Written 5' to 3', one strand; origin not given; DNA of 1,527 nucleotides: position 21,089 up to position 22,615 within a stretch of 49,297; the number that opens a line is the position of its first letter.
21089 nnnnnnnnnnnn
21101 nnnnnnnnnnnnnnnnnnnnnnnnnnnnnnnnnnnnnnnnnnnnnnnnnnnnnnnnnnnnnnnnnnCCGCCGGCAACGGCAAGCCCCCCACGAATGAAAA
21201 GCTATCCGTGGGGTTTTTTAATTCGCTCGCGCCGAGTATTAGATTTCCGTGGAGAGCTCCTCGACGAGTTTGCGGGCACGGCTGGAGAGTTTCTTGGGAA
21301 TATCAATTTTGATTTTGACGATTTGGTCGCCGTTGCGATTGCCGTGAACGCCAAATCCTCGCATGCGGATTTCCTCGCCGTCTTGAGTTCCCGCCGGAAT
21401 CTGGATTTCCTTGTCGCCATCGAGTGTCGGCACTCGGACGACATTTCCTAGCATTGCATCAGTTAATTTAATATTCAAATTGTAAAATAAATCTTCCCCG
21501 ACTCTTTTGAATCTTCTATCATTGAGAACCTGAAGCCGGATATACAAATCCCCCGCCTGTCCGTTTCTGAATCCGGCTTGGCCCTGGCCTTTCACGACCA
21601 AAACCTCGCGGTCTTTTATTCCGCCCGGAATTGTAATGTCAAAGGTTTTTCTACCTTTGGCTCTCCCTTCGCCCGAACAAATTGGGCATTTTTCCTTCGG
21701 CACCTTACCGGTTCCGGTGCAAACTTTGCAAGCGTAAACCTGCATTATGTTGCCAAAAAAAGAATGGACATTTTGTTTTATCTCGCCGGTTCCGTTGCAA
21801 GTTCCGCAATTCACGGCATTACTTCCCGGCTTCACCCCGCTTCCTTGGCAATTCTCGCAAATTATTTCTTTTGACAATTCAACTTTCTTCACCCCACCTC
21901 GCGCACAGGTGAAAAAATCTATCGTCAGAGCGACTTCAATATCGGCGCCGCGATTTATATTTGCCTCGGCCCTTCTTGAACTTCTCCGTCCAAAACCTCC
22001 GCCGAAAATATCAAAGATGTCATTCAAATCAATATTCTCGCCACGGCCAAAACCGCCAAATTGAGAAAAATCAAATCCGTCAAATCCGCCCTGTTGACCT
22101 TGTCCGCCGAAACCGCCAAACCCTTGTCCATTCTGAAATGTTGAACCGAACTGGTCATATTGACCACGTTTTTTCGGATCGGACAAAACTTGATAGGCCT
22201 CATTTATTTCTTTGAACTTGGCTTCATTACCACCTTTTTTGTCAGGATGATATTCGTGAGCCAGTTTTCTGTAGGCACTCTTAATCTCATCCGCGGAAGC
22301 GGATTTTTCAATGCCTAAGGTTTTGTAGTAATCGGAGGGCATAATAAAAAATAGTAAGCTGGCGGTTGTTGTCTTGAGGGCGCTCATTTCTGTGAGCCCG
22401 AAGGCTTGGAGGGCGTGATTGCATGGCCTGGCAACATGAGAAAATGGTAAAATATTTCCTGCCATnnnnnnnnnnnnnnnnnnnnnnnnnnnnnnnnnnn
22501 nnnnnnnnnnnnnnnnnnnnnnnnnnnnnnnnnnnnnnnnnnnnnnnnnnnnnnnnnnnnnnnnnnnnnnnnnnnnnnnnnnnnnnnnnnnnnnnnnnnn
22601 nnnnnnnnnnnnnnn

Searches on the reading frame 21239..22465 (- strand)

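Call 85: search_protein_families(library=pfam, proteins=[window:21239-22465:-], max_evalue=0.00001)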
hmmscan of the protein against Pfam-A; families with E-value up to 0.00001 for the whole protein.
window:21239-22465:- (408 aa): 3 families
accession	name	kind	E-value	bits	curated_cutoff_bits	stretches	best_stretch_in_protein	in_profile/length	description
PF01556.23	DnaJ_C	-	5.1e-38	130.9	26.6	1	176-390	1-152/152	DnaJ C terminal domain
PF00226.36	DnaJ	-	1.9e-25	89.2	27.8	1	45-104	1-63/63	DnaJ domain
PF00684.25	DnaJ_CXXCXGXG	-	3.9e-13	49.9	32.7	1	203-267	1-65/65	DnaJ central domain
